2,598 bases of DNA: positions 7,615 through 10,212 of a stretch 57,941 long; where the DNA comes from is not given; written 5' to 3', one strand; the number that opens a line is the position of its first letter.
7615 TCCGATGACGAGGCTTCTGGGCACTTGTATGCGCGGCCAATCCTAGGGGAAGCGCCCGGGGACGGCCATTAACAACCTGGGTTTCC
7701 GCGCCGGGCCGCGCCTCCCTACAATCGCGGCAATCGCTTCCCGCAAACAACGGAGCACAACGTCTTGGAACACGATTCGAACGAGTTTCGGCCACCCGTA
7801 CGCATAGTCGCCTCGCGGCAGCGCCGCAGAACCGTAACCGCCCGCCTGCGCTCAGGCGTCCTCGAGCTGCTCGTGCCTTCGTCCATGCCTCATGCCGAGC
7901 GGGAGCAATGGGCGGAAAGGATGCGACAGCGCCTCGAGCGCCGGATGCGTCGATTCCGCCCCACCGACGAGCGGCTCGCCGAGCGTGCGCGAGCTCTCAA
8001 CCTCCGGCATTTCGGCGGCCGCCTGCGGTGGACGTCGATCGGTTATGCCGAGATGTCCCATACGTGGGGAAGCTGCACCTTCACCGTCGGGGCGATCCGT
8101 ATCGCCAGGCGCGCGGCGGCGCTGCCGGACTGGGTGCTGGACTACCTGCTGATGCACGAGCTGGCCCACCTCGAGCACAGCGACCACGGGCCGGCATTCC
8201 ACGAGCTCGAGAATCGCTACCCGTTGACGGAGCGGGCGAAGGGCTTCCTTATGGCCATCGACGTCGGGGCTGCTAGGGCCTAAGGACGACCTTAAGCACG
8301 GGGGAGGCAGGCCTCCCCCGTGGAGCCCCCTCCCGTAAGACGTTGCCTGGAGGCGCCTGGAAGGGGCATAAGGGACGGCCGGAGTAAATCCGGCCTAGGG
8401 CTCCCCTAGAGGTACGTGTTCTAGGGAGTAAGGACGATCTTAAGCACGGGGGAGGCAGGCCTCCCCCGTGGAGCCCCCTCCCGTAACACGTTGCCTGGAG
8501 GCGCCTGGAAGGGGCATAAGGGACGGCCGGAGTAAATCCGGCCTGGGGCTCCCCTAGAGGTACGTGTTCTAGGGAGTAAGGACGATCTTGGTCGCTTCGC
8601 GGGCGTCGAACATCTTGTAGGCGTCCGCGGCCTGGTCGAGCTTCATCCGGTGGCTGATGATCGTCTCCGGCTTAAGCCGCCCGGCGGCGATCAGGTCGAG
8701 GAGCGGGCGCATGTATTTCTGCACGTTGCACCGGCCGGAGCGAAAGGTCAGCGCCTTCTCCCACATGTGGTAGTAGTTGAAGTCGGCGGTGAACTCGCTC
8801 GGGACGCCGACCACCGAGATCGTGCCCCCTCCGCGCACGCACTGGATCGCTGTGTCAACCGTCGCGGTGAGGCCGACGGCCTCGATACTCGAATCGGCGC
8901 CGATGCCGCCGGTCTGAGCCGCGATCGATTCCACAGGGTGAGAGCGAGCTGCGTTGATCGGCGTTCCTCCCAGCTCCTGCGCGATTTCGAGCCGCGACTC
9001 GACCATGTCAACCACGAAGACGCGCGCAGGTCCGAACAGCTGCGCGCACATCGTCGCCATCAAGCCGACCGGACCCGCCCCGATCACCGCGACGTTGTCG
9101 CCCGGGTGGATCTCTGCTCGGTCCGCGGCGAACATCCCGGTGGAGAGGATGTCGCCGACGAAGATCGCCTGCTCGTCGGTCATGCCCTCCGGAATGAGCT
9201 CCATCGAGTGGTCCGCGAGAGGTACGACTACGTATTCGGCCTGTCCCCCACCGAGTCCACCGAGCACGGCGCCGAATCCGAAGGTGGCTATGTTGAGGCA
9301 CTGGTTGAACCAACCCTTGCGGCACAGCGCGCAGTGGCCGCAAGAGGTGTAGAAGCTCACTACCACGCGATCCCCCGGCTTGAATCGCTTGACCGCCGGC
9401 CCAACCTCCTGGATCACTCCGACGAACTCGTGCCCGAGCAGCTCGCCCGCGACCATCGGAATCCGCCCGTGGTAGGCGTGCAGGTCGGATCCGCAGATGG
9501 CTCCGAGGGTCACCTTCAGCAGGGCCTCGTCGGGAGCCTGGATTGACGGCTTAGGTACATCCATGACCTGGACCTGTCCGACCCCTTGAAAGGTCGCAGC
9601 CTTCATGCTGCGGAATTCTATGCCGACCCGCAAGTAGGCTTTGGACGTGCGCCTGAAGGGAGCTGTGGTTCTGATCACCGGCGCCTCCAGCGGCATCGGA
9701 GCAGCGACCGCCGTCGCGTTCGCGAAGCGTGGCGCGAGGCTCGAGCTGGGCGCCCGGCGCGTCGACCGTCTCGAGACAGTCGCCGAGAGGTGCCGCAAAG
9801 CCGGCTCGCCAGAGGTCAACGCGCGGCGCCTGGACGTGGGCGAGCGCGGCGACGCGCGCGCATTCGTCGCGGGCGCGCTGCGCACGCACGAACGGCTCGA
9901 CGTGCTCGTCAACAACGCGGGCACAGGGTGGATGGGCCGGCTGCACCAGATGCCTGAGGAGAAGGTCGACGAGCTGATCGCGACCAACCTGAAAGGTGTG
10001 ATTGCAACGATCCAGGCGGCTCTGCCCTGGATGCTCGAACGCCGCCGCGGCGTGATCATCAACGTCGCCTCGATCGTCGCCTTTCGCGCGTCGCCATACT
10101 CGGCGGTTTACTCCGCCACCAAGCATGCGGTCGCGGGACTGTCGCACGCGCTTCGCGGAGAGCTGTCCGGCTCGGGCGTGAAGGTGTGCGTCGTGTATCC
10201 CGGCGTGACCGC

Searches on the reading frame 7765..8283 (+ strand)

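Call 61: search_protein_families(library=pfam, proteins=[window:7765-8283:+], max_evalue=0.001)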
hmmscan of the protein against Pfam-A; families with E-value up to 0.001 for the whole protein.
window:7765-8283:+ (172 aa): 1 family
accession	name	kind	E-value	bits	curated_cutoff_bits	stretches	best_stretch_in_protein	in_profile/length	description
PF01863.23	YgjP-like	-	3.5e-18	66.8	26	1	87-157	129-199/207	YgjP-like, metallopeptidase domain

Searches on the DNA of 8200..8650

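Call 17: search_rna_families(source=window, start=8200, end=8650, threshold=evalue, max_evalue=10, show_alignments=2)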
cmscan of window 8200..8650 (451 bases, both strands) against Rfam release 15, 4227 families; matches with E-value up to 10: 11.
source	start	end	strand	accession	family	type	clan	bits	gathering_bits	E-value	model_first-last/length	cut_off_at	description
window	8331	8467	-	RF01773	rpsL_pseudo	Cis-reg; leader;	-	21.3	70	0.037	1-128/128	no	Pseudomonas rpsL leader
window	8462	8514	+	RF03587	mir-1202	Gene; miRNA;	-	16.9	80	1.5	1-80/80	no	mir-1202 microRNA precursor family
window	8278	8319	+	RF01068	Guanidine-II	Cis-reg; riboswitch;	-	16.7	32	0.51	1-48/48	no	Guanidine-II riboswitch aptamer (mini-ykkC)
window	8314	8366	+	RF03587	mir-1202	Gene; miRNA;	-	16.7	80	1.6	1-80/80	no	mir-1202 microRNA precursor family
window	8278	8447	-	RF02177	SMCR2_1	Gene; lncRNA;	-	16.4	50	0.99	1-159/159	no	Smith-Magenis syndrome chromosome region, candidate 2 conserved region 1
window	8446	8470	+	RF04083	MIR528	Gene; miRNA;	-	15.2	62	2.5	1-89/89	no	MIR528 microRNA precursor family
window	8299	8468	+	RF02357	RNaseP-T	Gene; ribozyme;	CL00002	11.7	60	3.4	1-208/208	no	RNaseP truncated form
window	8419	8515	+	RF02222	sX2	Gene; sRNA;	-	11.3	40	9.2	1-110/110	no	Xanthomonas sRNA sX2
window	8447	8468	+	RF01703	Dictyoglomi-1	Gene; sRNA;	-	10.8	150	5.1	1-236/236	no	Dictyoglomi-1 RNA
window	8299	8320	+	RF01703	Dictyoglomi-1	Gene; sRNA;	-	10.8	150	5.2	1-236/236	no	Dictyoglomi-1 RNA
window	8575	8610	+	RF01119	sR32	Gene; snRNA; snoRNA; CD-box;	-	10.6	40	2.5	1-57/57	no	Small nucleolar RNA sR32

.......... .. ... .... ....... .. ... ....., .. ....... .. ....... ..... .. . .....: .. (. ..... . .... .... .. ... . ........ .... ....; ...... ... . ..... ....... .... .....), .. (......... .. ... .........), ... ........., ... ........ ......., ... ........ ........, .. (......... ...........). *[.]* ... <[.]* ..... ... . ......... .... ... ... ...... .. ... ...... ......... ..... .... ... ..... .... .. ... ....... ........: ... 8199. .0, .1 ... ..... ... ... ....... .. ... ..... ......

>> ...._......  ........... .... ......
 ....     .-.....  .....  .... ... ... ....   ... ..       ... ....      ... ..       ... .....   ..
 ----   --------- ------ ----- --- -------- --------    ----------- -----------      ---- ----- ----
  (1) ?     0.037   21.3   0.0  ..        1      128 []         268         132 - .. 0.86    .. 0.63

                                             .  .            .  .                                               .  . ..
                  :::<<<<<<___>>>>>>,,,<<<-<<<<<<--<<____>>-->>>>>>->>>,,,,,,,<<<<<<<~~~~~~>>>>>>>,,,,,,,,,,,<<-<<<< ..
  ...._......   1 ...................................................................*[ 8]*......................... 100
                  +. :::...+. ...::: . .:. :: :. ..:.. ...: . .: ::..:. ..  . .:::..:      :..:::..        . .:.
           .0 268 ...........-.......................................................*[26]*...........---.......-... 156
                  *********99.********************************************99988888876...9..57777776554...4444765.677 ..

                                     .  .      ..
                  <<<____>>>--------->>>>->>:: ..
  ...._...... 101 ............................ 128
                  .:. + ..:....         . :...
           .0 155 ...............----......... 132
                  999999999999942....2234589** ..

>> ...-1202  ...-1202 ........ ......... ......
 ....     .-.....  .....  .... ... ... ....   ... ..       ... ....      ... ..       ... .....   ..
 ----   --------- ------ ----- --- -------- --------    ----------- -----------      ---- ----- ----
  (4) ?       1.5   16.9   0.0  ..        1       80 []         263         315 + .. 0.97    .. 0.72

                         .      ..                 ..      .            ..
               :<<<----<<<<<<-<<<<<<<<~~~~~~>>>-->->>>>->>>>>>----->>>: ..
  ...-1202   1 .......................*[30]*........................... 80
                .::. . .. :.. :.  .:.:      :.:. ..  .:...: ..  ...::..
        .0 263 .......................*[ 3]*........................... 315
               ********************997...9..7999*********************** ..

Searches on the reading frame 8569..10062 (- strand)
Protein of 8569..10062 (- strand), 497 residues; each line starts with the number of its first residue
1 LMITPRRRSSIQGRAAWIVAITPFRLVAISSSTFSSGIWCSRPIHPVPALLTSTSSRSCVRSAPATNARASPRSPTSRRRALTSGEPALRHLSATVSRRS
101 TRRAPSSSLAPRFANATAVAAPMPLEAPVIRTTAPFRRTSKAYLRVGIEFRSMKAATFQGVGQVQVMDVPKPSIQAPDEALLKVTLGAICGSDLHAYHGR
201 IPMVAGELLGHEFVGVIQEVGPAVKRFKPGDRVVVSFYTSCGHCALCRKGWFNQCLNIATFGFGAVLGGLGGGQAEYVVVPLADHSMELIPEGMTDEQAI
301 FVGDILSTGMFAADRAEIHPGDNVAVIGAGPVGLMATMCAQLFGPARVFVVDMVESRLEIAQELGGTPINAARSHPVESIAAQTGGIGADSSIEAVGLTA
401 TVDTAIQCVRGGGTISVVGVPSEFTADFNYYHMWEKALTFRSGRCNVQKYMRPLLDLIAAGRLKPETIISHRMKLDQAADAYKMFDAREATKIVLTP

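Call 61: search_protein_families(library=pfam, proteins=[window:8569-10062:-], max_evalue=0.001)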
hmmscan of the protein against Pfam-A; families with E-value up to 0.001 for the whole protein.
window:8569-10062:- (497 aa): 4 families
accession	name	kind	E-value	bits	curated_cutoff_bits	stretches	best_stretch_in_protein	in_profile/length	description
PF08240.17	ADH_N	-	1.7e-26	92.9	23.5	1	177-282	2-96/104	Alcohol dehydrogenase GroES-like domain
PF00107.32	ADH_zinc_N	-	9.8e-23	81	31.8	1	331-459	1-128/129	Zinc-binding dehydrogenase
PF16912.11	Glu_dehyd_C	-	1.1e-11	45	34.9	1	314-486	25-202/211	Glucose dehydrogenase C-terminus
PF13602.12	ADH_zinc_N_2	-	4.6e-08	34.5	27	1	379-494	13-133/134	Zinc-binding dehydrogenase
